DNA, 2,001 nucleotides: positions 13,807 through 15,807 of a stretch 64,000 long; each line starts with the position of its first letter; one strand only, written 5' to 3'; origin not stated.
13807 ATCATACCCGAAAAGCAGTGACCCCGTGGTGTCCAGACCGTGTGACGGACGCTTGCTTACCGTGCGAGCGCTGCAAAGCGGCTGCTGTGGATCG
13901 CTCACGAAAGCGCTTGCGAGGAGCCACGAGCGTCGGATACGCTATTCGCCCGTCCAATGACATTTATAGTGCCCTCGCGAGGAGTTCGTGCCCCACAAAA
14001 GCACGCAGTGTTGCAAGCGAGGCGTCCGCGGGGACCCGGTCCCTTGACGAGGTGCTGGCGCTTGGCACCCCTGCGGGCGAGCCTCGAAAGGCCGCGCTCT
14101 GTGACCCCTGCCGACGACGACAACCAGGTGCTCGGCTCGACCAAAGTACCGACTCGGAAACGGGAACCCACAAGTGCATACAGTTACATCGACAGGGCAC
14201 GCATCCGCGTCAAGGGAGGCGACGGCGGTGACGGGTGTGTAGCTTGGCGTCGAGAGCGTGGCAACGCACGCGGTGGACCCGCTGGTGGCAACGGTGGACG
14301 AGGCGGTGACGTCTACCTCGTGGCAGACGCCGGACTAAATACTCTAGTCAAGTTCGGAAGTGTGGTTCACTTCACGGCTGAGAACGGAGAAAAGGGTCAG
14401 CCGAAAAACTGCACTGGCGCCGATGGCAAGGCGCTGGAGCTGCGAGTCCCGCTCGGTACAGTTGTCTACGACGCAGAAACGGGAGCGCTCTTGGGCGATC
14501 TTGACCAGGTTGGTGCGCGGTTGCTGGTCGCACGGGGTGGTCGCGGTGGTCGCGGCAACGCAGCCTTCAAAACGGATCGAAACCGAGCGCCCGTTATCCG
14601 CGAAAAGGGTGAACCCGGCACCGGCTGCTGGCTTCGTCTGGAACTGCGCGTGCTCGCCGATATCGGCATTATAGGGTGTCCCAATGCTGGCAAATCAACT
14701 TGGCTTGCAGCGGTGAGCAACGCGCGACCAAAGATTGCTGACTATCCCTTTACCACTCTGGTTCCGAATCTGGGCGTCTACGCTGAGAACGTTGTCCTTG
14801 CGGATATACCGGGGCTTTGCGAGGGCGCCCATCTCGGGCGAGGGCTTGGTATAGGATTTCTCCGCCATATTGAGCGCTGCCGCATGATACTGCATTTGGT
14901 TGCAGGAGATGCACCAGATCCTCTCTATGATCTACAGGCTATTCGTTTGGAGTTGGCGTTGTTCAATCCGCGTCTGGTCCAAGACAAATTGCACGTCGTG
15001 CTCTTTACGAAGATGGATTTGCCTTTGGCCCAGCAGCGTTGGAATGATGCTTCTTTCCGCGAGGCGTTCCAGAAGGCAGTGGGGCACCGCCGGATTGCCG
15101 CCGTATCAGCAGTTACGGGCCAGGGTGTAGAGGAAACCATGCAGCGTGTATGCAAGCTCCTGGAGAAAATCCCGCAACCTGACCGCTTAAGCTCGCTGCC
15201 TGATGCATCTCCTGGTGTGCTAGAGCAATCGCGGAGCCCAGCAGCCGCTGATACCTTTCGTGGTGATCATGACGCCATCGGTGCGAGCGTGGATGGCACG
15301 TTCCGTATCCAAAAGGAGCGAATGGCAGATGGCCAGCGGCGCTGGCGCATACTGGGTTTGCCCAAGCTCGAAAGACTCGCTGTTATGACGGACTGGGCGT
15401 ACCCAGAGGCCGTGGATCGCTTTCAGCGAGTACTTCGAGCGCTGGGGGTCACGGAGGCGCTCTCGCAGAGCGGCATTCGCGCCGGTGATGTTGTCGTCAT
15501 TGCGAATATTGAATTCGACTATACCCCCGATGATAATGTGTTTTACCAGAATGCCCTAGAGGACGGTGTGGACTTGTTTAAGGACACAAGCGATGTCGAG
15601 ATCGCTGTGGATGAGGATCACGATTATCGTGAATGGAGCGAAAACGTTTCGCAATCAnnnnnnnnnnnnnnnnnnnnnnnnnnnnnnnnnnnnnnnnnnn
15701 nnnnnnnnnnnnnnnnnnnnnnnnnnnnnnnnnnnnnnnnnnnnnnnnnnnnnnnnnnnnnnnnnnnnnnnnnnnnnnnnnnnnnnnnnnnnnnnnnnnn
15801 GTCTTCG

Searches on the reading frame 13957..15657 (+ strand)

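Call 56: search_protein_families(library=pfam, proteins=[window:13957-15657:+], max_evalue=0.01)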
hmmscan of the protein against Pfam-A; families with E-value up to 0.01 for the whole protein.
window:13957-15657:+ (567 aa): 5 families
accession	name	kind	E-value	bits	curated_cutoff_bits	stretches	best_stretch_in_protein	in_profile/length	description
PF01018.28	GTP1_OBG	-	8.3e-55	185.1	27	1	78-232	1-155/155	GTP1/OBG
PF01926.29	MMR_HSR1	-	8.9e-19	68.1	21.9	1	236-323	2-86/113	50S ribosome-binding GTPase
PF09269.16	DUF1967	-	1.8e-18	66.8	27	1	449-522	1-70/70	Domain of unknown function (DUF1967)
PF02421.24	FeoB_N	-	5.5e-05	23.2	27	1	236-287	3-57/156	Ferrous iron transport protein B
PF19275.4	HflX_C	-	0.0084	16.6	26.4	0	371-402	3-34/102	HflX C-terminal domain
